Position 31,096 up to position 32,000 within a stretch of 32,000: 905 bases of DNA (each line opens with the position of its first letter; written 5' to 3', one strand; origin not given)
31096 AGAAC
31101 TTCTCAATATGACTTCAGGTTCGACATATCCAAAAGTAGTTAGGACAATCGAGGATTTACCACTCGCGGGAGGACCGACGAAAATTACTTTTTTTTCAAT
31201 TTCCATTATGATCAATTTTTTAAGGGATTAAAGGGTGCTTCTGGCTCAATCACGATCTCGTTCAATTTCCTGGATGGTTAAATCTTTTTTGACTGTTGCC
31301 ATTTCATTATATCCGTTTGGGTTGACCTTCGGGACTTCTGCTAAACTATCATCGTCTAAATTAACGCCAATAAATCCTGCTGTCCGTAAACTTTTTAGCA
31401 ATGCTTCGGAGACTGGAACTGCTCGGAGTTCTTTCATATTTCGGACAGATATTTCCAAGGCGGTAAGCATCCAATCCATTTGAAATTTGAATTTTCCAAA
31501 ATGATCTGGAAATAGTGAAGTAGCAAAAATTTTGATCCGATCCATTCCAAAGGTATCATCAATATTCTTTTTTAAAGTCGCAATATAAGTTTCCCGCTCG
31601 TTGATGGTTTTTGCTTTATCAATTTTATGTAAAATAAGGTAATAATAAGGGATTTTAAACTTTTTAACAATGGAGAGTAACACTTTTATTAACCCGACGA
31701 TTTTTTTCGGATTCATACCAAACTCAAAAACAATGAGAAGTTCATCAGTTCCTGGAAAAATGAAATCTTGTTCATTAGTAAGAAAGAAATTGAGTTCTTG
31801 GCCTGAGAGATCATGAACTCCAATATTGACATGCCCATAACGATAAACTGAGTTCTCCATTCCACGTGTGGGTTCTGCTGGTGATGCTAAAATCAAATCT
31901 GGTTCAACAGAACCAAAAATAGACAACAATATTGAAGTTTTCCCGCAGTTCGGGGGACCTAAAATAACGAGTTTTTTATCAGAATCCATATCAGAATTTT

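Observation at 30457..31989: Tandem Rag/Gtr-like GTPase pair without roadblock domains but with a shared C-terminal acidic motif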

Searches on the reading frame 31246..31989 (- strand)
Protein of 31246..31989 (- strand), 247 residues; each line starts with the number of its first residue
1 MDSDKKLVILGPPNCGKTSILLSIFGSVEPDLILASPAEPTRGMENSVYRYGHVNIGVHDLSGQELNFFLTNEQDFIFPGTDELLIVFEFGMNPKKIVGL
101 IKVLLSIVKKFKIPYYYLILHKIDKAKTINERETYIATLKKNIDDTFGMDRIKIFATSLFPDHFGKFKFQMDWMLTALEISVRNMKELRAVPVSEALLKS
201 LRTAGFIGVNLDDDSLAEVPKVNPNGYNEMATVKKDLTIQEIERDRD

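Call 4: search_protein_families(library=pfam, proteins=[window:31249-31989:-], max_evalue=1)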
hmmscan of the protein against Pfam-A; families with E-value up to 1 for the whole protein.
window:31249-31989:- (247 aa): 8 families
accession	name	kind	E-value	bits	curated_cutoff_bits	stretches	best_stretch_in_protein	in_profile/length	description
PF04670.18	Gtr1_RagA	-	3e-08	33.8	22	1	6-162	1-163/232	Gtr1/RagA G protein conserved region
PF01926.29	MMR_HSR1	-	0.0019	18.7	21.9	1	7-89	2-84/113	50S ribosome-binding GTPase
PF00025.27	Arf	-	0.029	14.3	22.3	1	4-65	14-69/174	ADP-ribosylation factor family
PF00004.35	AAA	-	0.14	13.1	21.2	1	8-33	2-27/131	ATPase family associated with various cellular activities (AAA)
PF01637.24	ATPase_2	-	0.14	12.4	33.2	1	5-27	21-43/225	ATPase domain predominantly from Archaea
PF19993.5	DO-GTPase2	-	0.14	12.2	27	1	9-25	5-21/226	Double-GTPase 2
PF00005.33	ABC_tran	-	0.16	13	25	1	3-31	10-38/137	ABC transporter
PF00071.28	Ras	-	0.17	11.9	21.6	1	6-88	1-79/162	Ras family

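Call 5: search_protein_families(library=ncbifam, proteins=[window:31249-31989:-], max_evalue=1)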
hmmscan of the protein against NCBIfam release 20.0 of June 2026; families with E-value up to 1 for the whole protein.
window:31249-31989:- (247 aa): 2 families
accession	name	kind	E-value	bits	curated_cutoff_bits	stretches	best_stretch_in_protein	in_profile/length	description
TIGR00231.1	small_GTP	domain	0.017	14.9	42.5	1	3-26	2-25/164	GTP-binding protein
NF008421.0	PRK11248.1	equivalog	0.067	12.7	357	1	2-30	25-53/255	taurine ABC transporter ATP-binding subunit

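Call 8: find_encoding_contigs(protein=window:31246-31989:-, flank=10000, max_places=6)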
Protein window:31246-31989:- (247 aa): 3 contigs read that carry it; 1 place shown.
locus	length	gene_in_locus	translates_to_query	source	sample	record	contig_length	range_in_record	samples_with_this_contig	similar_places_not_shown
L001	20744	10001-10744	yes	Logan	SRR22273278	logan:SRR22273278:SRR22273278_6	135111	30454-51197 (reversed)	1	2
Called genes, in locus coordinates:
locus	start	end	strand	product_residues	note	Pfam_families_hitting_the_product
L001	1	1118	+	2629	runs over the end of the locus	PF01839:FG-GAP (faint), PF14783:BBS2_Mid (faint), PF23743:Beta-prop_BBS7 (faint), PF23727:Beta-prop_FAM234A_B (faint), PF13517:FG-GAP_3 (weak)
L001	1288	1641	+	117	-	PF01423:LSM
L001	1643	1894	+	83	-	PF01907:Ribosomal_L37e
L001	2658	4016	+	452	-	PF04055:Radical_SAM (weak), PF12836:HHH_3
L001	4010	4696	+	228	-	PF13566:DUF4130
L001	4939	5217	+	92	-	PF04023:FeoA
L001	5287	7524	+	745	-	PF01926:MMR_HSR1, PF02421:FeoB_N, PF17910:FeoB_Cyto, PF07670:Gate, PF07664:FeoB_C, PF07670:Gate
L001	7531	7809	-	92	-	-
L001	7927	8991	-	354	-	-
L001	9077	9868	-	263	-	PF12146:Hydrolase_4 (weak), PF20408:Abhydrolase_11 (faint)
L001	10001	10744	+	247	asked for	PF04670:Gtr1_RagA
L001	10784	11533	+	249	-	PF00025:Arf, PF01926:MMR_HSR1 (weak), PF04670:Gtr1_RagA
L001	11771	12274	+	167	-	-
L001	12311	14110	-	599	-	PF19864:Radical_SAM_N2, PF04055:Radical_SAM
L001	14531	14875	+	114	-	-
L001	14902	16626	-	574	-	-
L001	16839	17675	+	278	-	PF01025:GrpE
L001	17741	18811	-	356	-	PF09439:SRPRB (faint), PF00025:Arf, PF00009:GTP_EFTU (weak), PF00071:Ras, PF01926:MMR_HSR1, PF08477:Roc (weak)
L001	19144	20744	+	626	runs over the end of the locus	PF17297:PEPCK_N, PF00821:PEPCK_GTP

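Call 21: search_solved_structures(query=window:31249-31989:-, max_evalue=0.1)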
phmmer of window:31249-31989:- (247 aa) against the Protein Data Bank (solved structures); distinct sequences matched with E-value up to 0.1: 13.
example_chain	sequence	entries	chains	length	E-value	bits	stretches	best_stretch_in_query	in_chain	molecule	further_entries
7t3b_E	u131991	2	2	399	0.00013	24.8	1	4-160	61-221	Ras-related GTP-binding protein C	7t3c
2q3f_A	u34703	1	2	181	0.00015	24.6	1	6-160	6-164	Ras-related GTP-binding protein D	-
3llu_A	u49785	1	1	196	0.00021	24.1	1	4-160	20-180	Ras-related GTP-binding protein C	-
6ulg_G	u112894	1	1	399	0.00065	22.5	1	4-160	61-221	Ras-related GTP-binding protein C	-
6ces_C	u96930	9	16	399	0.00091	22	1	4-160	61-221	Ras-related GTP-binding protein C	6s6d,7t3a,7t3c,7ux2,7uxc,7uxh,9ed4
6s6a_C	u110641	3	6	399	0.001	21.9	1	4-160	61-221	Ras-related GTP-binding protein C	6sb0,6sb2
6u62_C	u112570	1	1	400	0.0014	21.4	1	4-160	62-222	Ras-related GTP-binding protein C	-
3a1w_A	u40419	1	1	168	0.0029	20.4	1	6-125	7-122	Iron(II) transport protein B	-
8dhb_A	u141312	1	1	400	0.003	20.3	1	4-160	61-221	Ras-related GTP-binding protein C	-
6nzd_G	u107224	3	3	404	0.0031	20.3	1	4-160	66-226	Ras-related GTP-binding protein C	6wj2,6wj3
3a1s_A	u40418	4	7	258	0.0081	18.9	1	6-124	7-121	Iron(II) transport protein B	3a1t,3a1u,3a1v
6ces_A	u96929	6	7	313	0.027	17.2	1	5-188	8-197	Ras-related GTP-binding protein A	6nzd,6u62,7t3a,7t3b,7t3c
6wj2_F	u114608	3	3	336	0.032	16.9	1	5-188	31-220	Ras-related GTP-binding protein A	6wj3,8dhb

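Call 48: search_protein_representatives(alignment_id=A4)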
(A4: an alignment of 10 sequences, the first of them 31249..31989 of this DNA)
Query: 10 sequences, 251 profile positions. Proteins with E-value up to 0.001 (for the whole library): 815; up to 1e-10: 277; up to 1e-30: 8. The best 150 are listed.
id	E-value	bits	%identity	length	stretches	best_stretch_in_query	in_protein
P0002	4.9e-119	412.6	-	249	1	3-251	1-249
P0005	2.9e-106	370.8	-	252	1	3-247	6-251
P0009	6.2e-96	337.0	-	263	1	3-251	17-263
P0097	1.7e-84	299.5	-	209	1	5-195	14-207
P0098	9.2e-49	182.5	-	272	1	6-247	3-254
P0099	1.7e-47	178.3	-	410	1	5-220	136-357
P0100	2.3e-39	151.6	-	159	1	88-251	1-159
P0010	2.1e-31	125.6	-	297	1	5-179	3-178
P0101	1.8e-29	119.2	-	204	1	5-188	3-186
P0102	7.3e-29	117.3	-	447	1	3-184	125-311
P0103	1.5e-28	116.2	-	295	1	3-182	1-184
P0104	3.1e-28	115.2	-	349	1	4-175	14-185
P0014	3.3e-28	115.1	-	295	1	4-187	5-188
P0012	4.0e-28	114.9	-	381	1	6-179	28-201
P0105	5.0e-28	114.5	-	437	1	5-189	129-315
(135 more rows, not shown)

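Call 55: find_related_loci(query=A4, collection=genome_contigs, flank=4000)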
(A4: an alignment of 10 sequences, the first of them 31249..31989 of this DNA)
Query A4 (247 aa) in genome_contigs; peptide patterns used: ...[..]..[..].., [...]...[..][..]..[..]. (x = any residue, [..] = any of these).
598 stretches matched a pattern (row limit reached: there are more); 12 encode a relative of the query (tblastn E <= 1e-3); 12 distinct loci.
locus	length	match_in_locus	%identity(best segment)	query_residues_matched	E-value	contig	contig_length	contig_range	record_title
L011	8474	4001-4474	33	5-160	8e-18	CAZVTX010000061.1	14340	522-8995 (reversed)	MAG TPA_asm: uncultured archaeon isolate binchicken_co19_533 genome assembly, contig: NODE_6993_length_14340_cov_5.23003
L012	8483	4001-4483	32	2-162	7e-17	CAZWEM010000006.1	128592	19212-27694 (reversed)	MAG TPA_asm: uncultured archaeon isolate binchicken_co94_320 genome assembly, contig: NODE_83_length_128592_cov_7.759221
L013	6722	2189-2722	29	6-166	1e-15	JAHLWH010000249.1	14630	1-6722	MAG: Promethearchaeota archaeon isolate 6H3_1 k141_91049, whole genome shotgun sequence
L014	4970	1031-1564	29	6-166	1e-15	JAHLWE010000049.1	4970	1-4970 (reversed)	MAG: Promethearchaeota archaeon isolate 2R3_4 k141_11262, whole genome shotgun sequence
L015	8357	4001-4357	37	5-124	1e-15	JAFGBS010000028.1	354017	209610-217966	MAG: Promethearchaeota archaeon isolate Zod_Metabat.1044 k87_10716228, whole genome shotgun sequence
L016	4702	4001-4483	33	1-164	1e-15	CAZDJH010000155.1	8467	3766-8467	MAG TPA_asm: uncultured archaeon isolate SRP141376_co4_317 genome assembly, contig: NODE_13659_length_8467_cov_3.673443,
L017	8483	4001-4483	30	3-160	3e-14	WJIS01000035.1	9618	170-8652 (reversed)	MAG: Promethearchaeota archaeon isolate Bin_204 k141_300704, whole genome shotgun sequence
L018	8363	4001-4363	30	5-124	7e-14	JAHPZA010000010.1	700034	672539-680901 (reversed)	MAG: Promethearchaeota archaeon isolate LW40_45 NODE_9_length_700034_cov_20.986657, whole genome shotgun sequence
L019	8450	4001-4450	32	1-159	2e-12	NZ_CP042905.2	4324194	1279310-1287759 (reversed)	Promethearchaeum syntrophicum strain MK-D1 chromosome, complete genome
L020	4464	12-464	31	5-164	5e-12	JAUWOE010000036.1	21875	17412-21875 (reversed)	MAG: Promethearchaeum sp. isolate CSMAG_2442 CSMAG_2442_k141_928633_length_21875_cov_8.8399, whole genome shotgun sequen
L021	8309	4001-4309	38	3-89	1e-10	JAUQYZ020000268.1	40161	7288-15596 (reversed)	MAG: Candidatus Sigynarchaeum springense isolate SQRJ_234 k255_620301, whole genome shotgun sequence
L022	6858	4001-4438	29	5-159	3e-10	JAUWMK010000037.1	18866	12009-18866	MAG: Promethearchaeum sp. isolate CSMAG_2396 CSMAG_2396_k141_1801867_length_18866_cov_7.0000, whole genome shotgun seque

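Call 56: find_encoding_contigs(protein=P0098, flank=5000, max_places=2)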
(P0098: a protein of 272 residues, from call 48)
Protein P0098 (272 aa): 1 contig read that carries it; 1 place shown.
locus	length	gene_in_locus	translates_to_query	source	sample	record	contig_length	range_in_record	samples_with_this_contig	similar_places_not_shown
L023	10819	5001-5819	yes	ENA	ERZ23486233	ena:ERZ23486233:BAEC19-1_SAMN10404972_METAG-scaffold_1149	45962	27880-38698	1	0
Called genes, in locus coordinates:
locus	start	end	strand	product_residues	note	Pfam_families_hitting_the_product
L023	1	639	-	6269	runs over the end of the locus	PF16075:DUF4815 (faint), PF19077:Big_13 (faint)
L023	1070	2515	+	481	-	-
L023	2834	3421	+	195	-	PF07719:TPR_2 (faint), PF13181:TPR_8 (faint), PF14559:TPR_19 (faint)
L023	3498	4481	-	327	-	PF01555:N6_N4_Mtase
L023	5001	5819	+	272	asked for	PF00025:Arf, PF01926:MMR_HSR1 (weak), PF04670:Gtr1_RagA, PF08477:Roc (weak)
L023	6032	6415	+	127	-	-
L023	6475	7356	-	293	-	-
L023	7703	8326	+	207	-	PF00352:TBP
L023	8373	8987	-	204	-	PF00352:TBP, PF11858:DUF3378 (faint), PF00352:TBP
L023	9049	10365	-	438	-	PF00025:Arf (weak), PF04670:Gtr1_RagA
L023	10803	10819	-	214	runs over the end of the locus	PF00025:Arf (faint), PF00071:Ras, PF08477:Roc, PF00071:Ras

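Call 57: find_encoding_contigs(protein=P0099, flank=5000, max_places=2)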
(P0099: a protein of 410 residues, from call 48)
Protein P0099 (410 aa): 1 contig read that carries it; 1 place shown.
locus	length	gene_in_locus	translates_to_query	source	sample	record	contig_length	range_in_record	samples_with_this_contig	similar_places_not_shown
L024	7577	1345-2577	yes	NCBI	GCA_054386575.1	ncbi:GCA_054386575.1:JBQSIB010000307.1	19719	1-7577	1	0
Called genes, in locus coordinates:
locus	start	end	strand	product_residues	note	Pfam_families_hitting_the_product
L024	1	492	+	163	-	?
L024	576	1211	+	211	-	PF01927:Mut7-C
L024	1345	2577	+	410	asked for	PF00025:Arf (weak), PF01926:MMR_HSR1 (weak), PF04670:Gtr1_RagA, PF08477:Roc (faint)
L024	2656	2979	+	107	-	PF07883:Cupin_2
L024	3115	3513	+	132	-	-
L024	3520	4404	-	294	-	-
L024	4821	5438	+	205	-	PF00352:TBP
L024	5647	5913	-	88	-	PF02150:Zn_ribbon_RPB9 (weak)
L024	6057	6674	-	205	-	PF00352:TBP, PF11858:DUF3378 (faint), PF00352:TBP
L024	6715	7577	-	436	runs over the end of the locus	PF04670:Gtr1_RagA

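Call 58: search_protein_families(library=pfam, proteins=[L023:6032-6412:+, L024:3115-3510:+, L001:7534-7809:-, L001:7930-8991:-, L001:14531-14872:+, L001:14905-16626:-, L023:6478-7356:-], max_evalue=1)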
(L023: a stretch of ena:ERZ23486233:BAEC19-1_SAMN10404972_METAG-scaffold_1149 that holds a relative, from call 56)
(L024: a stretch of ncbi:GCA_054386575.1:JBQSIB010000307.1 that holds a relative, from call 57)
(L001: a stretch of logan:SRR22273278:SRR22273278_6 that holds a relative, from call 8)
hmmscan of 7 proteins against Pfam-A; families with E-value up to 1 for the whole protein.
L023:6032-6412:+ (127 aa): 0 families

L024:3115-3510:+ (132 aa): 0 families

L001:7534-7809:- (92 aa): 6 families
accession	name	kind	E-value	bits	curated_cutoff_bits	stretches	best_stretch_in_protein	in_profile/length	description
PF14932.11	HAUS-augmin3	-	0.00011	22.2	29.4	1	6-83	41-120/260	HAUS augmin-like complex subunit 3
PF24319.2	DUF7491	-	0.16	12.6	30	1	12-84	17-83/90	Coiled-coil region of unknown function (DUF7491)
PF17675.6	APG6_N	-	0.17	12.8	45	1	33-84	36-87/132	Apg6 coiled-coil region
PF03961.19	FapA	-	0.49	10.4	31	1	6-83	153-229/272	Flagellar Assembly Protein A beta solenoid domain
PF08657.15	DASH_Spc34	-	0.51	10.3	26.7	1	4-68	212-275/280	DASH complex subunit Spc34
PF05266.19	DUF724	-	0.6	10.4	38.4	1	8-86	101-180/188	Protein of unknown function (DUF724)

L001:7930-8991:- (354 aa): 2 families
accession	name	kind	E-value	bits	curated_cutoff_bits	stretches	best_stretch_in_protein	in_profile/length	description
PF00882.24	Zn_dep_PLPC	-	5e-05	23.7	26.8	1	53-198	1-124/167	Zinc dependent phospholipase C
PF04764.17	DUF613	-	0.14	12.8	25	1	178-231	50-104/120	Protein of unknown function (DUF613)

L001:14531-14872:+ (114 aa): 0 families

L001:14905-16626:- (574 aa): 2 families
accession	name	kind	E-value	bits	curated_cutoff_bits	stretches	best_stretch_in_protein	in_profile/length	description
PF11862.13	DUF3382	-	0.028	15.1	28.9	0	170-255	6-90/97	Domain of unknown function (DUF3382)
PF19779.4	DUF6264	-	0.49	11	31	0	246-287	73-115/183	Family of unknown function (DUF6264)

L023:6478-7356:- (293 aa): 0 families

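Call 75: search_solved_structures(query=A4, max_evalue=0.001)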
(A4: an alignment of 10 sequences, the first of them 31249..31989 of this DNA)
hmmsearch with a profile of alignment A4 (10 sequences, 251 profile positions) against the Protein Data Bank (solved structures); distinct sequences matched with E-value up to 0.001: 85 (the best 60 are shown).
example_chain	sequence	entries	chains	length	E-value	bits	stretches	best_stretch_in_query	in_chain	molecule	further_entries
6jwp_A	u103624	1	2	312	1.7e-15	60.3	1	1-171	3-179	GTP-binding protein GTR1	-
4arz_A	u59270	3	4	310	1.7e-15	60.3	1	1-171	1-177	GTP-BINDING PROTEIN GTR1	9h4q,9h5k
3r7w_A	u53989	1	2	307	8.5e-14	54.8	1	7-171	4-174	GTP-binding protein GTR1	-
6ces_A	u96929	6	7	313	1.1e-11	47.8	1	4-165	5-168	Ras-related GTP-binding protein A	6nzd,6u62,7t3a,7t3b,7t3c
6wj2_F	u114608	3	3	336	1.4e-11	47.5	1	4-165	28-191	Ras-related GTP-binding protein A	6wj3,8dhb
6ulg_F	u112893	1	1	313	4.3e-11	45.9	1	4-165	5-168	Ras-related GTP-binding protein A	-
8fw5_D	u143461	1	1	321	5.5e-11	45.6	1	6-140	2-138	GTP-binding protein Gtr1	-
6s6a_A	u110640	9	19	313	2.4e-10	43.5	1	4-165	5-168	Ras-related GTP-binding protein A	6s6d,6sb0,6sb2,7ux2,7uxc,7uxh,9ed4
2q3f_A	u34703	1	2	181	2.5e-08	36.9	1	6-164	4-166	Ras-related GTP-binding protein D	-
3llu_A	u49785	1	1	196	1.4e-07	34.4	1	7-164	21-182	Ras-related GTP-binding protein C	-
8yl2_A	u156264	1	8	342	1.7e-07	34.1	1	4-152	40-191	GTP-binding protein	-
7t3b_E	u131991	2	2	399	2.1e-07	33.8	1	6-170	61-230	Ras-related GTP-binding protein C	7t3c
6ulg_G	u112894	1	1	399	4.3e-07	32.8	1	6-170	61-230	Ras-related GTP-binding protein C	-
6s6a_C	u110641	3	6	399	6e-07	32.3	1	6-170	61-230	Ras-related GTP-binding protein C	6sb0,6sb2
6kx2_A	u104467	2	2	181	1.4e-06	31.2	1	4-144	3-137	Transforming protein RhoA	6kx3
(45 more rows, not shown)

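Call 76: predict_structure(alignment_id=A6)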
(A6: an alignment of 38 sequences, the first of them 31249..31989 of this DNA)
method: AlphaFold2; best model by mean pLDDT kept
length: 247 residues; sequences in the alignment: 38
mean_pLDDT: 77.3   pTM: 0.71
mean pLDDT of the five models: 77.3, 77.1, 76.3, 75.7, 74.5
residues with pLDDT >= 90: 134; 70-90: 42; 50-70: 6; < 50: 65
segments of 3 or more residues with pLDDT < 50: 182-223, 226-247
pLDDT, mean of each block of 10 residues (from residue 1): 83 93 88 83 90 90 95 96 97 95 95 95 95 95 89 91 91 83 37 41 38 39 44 37 41
secondary structure, 60 per line:
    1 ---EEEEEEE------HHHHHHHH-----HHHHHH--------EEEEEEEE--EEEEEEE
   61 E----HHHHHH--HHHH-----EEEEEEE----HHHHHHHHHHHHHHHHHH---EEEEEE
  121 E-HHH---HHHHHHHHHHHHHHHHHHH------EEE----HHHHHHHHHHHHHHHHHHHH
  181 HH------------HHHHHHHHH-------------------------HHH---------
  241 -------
elements in order: E4-10 H17-24 H30-35 E44-51 E54-61 H66-71 H74-77 E83-89 H94-111 E115-121 H129-147 E154-156 H161-182 H195-203

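Call 90: search_solved_structures(query=A10, max_evalue=0.001)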
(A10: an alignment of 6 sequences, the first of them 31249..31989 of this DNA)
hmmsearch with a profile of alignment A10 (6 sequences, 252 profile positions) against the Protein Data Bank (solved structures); distinct sequences matched with E-value up to 0.001: 14.
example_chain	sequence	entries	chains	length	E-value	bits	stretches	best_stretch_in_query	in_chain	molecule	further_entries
6jwp_A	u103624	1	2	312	2.9e-12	49.5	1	6-208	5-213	GTP-binding protein GTR1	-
4arz_A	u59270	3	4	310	3.8e-12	49.1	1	6-208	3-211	GTP-BINDING PROTEIN GTR1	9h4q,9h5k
6ces_A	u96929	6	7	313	2.2e-07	33.5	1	7-191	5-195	Ras-related GTP-binding protein A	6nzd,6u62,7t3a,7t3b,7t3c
6wj2_F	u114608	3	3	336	2.5e-07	33.4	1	7-190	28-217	Ras-related GTP-binding protein A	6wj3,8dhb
6ulg_F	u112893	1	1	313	8.4e-07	31.6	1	7-191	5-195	Ras-related GTP-binding protein A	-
6s6a_A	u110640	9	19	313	3.1e-06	29.8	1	7-190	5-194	Ras-related GTP-binding protein A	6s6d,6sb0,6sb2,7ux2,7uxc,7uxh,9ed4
8fw5_D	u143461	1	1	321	3.8e-06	29.5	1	9-169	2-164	GTP-binding protein Gtr1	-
2q3f_A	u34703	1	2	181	6e-06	28.8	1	11-167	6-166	Ras-related GTP-binding protein D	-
3llu_A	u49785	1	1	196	1.7e-05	27.3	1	8-167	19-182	Ras-related GTP-binding protein C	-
7t3b_E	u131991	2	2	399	2.3e-05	26.9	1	8-167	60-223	Ras-related GTP-binding protein C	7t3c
6ulg_G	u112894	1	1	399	5.6e-05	25.7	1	8-167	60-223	Ras-related GTP-binding protein C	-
6s6a_C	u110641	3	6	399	6.3e-05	25.5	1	8-167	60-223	Ras-related GTP-binding protein C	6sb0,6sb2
8dhb_A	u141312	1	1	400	0.0003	23.3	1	8-167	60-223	Ras-related GTP-binding protein C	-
6nzd_G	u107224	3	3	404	0.0003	23.2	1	8-167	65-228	Ras-related GTP-binding protein C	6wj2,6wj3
